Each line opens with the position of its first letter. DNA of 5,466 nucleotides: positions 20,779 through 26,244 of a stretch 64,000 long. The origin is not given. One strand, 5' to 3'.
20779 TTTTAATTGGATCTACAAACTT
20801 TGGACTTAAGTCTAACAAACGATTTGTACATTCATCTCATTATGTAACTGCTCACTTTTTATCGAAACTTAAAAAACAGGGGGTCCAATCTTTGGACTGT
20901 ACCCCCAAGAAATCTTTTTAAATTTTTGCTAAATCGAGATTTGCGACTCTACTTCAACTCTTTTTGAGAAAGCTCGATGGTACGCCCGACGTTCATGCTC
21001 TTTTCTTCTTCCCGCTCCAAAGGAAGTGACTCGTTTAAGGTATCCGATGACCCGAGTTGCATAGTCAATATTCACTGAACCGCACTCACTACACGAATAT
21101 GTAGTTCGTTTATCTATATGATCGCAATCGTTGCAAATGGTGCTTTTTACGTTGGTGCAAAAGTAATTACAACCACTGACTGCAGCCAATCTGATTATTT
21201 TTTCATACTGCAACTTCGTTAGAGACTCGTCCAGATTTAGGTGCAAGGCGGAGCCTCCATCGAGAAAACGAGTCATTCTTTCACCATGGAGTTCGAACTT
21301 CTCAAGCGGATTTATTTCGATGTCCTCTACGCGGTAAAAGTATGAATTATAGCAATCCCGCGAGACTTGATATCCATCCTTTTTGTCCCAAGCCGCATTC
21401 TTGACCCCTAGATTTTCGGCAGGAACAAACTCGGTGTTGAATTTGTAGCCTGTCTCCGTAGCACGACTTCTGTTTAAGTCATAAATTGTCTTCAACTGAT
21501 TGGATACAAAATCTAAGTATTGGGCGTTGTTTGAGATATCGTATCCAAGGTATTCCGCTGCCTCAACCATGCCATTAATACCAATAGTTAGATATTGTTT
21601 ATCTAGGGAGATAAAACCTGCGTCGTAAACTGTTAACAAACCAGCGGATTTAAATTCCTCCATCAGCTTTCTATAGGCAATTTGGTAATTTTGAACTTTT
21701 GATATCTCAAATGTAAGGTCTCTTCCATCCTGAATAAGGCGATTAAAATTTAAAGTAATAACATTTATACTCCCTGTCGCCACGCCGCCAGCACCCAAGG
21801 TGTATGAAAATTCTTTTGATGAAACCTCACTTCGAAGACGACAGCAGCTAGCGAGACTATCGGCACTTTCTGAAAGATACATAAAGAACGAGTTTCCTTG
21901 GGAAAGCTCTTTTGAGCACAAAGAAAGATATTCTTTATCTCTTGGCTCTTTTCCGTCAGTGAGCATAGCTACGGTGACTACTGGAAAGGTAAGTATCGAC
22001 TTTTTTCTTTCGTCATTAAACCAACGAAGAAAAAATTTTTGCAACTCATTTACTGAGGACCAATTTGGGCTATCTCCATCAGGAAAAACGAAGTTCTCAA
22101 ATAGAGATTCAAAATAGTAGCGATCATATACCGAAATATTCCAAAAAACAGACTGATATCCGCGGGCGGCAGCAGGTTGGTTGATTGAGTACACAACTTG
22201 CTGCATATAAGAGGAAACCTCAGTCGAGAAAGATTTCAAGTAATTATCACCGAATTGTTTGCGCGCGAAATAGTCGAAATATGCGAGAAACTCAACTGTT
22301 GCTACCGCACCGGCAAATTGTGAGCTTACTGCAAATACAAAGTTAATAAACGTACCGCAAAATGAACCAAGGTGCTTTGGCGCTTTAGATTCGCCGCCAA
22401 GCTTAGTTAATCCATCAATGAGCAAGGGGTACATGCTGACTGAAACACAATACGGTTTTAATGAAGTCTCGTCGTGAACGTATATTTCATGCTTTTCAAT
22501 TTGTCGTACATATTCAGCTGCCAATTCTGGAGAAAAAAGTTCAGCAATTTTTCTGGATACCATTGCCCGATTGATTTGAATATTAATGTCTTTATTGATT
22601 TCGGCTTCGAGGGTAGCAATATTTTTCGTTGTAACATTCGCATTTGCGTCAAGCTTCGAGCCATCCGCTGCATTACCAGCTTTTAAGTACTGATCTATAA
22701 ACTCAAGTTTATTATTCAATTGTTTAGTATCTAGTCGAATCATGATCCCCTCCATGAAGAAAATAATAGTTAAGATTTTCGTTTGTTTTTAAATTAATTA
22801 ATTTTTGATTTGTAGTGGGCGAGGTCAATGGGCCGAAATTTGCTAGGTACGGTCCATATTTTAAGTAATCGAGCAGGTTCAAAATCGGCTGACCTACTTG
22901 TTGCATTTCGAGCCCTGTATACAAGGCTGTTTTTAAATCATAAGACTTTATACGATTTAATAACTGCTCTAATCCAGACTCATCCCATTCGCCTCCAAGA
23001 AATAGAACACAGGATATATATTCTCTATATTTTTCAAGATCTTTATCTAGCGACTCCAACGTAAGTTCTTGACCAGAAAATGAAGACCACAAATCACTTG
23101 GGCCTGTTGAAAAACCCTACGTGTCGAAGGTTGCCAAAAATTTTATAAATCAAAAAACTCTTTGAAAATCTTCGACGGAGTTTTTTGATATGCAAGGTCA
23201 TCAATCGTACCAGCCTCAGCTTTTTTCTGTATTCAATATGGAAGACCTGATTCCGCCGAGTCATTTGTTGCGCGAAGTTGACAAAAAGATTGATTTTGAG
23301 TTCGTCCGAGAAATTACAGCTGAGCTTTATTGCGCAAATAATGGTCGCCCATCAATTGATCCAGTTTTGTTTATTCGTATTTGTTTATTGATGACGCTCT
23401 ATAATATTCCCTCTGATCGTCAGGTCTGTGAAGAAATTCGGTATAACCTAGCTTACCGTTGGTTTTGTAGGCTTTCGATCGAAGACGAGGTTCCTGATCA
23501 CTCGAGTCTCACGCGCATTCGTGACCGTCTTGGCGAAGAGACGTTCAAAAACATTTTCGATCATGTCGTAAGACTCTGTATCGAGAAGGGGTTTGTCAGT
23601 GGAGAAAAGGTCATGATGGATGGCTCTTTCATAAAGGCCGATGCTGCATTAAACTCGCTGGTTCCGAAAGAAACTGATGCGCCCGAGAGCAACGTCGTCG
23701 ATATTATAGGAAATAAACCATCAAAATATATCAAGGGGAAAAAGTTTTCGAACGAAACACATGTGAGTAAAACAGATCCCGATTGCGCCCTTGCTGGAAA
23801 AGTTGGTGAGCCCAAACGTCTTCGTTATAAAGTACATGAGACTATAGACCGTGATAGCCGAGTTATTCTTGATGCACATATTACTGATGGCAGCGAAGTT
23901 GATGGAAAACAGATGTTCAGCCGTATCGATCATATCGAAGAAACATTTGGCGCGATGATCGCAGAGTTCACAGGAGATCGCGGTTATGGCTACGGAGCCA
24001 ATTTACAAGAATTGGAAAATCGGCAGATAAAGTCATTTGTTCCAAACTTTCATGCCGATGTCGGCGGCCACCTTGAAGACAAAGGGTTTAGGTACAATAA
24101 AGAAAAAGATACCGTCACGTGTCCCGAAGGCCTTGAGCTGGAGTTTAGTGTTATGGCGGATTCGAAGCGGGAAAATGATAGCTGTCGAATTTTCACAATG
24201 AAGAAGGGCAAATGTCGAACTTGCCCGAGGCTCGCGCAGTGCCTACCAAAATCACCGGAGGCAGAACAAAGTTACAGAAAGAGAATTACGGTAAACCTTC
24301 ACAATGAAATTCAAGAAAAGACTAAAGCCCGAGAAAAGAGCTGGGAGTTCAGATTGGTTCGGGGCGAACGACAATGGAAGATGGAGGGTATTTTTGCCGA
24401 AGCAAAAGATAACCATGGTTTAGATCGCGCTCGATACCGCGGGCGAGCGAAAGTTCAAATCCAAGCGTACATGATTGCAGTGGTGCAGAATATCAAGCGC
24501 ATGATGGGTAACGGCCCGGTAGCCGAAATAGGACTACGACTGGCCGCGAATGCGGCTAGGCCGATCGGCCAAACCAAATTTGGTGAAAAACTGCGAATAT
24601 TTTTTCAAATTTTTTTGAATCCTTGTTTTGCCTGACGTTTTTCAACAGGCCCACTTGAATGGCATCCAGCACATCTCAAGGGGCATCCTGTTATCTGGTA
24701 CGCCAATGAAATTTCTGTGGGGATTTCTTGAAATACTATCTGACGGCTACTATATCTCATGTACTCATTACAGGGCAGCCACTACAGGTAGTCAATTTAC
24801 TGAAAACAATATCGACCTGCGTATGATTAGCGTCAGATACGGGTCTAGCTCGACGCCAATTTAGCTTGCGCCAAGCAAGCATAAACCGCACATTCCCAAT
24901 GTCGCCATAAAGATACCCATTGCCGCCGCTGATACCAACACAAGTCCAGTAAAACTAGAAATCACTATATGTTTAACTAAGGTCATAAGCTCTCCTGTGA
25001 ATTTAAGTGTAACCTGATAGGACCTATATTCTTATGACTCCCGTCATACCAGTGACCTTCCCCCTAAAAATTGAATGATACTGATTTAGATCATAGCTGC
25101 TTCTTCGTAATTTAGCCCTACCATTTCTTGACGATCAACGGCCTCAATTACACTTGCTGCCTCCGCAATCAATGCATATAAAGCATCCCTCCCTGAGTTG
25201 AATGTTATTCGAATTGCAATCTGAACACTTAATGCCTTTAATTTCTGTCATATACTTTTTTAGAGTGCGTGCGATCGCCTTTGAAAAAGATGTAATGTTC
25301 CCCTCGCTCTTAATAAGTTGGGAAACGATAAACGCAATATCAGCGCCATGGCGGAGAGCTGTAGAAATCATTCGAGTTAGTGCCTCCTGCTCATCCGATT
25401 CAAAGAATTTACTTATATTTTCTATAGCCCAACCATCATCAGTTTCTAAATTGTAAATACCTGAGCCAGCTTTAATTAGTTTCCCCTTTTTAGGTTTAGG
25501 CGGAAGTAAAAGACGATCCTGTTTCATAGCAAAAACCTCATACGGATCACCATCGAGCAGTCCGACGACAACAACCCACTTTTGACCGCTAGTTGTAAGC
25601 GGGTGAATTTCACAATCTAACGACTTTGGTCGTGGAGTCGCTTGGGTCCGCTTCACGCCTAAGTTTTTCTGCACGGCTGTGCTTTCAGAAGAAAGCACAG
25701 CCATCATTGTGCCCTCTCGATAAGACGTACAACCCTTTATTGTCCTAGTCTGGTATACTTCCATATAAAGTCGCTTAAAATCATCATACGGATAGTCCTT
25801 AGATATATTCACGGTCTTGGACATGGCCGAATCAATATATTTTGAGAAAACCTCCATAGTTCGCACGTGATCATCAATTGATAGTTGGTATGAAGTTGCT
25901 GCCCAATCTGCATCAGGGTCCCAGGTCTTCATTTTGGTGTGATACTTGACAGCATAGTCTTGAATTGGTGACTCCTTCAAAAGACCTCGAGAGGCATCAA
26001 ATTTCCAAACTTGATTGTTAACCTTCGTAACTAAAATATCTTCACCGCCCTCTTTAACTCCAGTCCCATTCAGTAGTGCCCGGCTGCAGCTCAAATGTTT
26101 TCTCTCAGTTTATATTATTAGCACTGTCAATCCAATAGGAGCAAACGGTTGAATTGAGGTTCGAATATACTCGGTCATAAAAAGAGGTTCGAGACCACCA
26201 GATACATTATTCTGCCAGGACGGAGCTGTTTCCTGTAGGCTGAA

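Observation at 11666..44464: Eight copies of a 14-bp palindrome (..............) define a Dnr/NnrR-type anaerobic regulon across 33 kb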

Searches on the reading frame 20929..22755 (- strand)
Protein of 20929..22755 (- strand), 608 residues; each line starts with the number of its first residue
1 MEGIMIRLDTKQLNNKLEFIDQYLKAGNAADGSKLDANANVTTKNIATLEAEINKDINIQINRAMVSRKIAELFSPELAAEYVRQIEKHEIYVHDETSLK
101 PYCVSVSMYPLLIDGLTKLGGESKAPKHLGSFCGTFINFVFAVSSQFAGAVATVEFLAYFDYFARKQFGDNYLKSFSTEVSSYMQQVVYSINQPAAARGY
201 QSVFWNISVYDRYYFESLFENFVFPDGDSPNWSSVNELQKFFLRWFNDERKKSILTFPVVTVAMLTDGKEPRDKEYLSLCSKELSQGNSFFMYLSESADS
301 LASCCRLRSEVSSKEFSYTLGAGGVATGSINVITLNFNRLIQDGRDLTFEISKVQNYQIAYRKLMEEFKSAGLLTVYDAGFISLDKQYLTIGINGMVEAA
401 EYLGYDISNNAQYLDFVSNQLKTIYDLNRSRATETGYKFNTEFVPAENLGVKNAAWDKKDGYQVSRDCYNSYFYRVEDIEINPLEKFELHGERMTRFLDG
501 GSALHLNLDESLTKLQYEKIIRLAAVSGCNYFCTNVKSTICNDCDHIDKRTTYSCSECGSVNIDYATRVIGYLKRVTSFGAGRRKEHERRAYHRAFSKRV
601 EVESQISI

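Call 6: search_protein_families(library=pfam, proteins=[window:20929-22755:-])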
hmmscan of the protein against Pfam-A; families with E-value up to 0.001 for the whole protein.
window:20929-22755:- (608 aa): 1 family
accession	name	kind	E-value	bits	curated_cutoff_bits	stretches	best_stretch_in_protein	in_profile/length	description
PF13597.11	NRDD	-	9.5e-104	348.5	26.2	1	54-593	4-562/562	Anaerobic ribonucleoside-triphosphate reductase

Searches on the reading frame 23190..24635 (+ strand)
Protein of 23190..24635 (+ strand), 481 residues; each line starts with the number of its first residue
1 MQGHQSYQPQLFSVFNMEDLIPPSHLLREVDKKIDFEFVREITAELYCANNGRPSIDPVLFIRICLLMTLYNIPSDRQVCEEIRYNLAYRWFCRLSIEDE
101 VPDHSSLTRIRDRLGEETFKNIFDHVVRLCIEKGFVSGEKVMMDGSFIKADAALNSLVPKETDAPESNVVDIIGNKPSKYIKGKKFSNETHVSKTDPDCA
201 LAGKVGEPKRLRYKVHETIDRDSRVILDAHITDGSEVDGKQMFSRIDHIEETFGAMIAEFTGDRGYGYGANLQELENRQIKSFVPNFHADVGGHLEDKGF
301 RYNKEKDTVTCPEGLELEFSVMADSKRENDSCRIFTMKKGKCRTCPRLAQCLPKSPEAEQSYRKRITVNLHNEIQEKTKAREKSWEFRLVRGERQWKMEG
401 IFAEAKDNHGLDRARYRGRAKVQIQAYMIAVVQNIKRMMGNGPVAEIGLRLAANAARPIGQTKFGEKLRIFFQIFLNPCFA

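Call 6: search_protein_families(library=pfam, proteins=[window:23190-24635:+])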
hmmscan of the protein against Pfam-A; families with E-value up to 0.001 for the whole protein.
window:23190-24635:+ (481 aa): 4 families
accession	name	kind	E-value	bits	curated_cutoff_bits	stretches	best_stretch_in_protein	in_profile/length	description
PF05598.16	DUF772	-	3.2e-27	94.8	23.1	1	52-126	1-74/74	Transposase domain (DUF772)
PF13751.12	DDE_Tnp_1_6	-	2.2e-22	80.1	25.1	1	310-439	1-125/125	Transposase DDE domain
PF01609.27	DDE_Tnp_1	-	8.4e-10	39.2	23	1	210-435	33-200/200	Transposase DDE domain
PF13006.12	Nterm_IS4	-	0.00073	20.2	25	0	29-124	6-95/95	Insertion element 4 transposase N-terminal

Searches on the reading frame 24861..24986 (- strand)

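Call 31: search_protein_families(library=pfam, max_evalue=1, proteins=[window:24861-24986:-])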
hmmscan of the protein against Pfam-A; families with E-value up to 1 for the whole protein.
window:24861-24986:- (41 aa): 1 family
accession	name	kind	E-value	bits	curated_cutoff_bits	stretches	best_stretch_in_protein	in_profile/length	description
PF06365.17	CD34_antigen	-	0.31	11.4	26.3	1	10-37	100-127/204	CD34/Podocalyxin family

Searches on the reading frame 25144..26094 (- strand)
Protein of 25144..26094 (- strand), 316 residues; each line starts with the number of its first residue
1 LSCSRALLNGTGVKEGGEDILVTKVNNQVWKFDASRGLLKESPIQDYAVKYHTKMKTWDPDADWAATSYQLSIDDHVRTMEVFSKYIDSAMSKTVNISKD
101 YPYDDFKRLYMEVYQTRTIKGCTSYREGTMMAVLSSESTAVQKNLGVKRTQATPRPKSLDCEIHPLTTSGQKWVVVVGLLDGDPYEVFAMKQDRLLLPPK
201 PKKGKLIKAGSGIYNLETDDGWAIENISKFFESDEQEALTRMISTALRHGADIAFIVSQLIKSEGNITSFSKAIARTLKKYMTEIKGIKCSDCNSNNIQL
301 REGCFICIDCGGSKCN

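Call 6: search_protein_families(library=pfam, proteins=[window:25144-26094:-])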
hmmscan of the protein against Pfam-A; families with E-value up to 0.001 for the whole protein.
window:25144-26094:- (316 aa): 2 families
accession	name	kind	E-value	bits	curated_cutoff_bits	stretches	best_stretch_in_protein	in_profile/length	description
PF12637.14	TSCPD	-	1.2e-08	35.6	22.8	1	235-282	39-88/88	TSCPD domain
PF02867.20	Ribonuc_red_lgC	-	4e-07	29.5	23.9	1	66-122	465-520/523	Ribonucleotide reductase, barrel domain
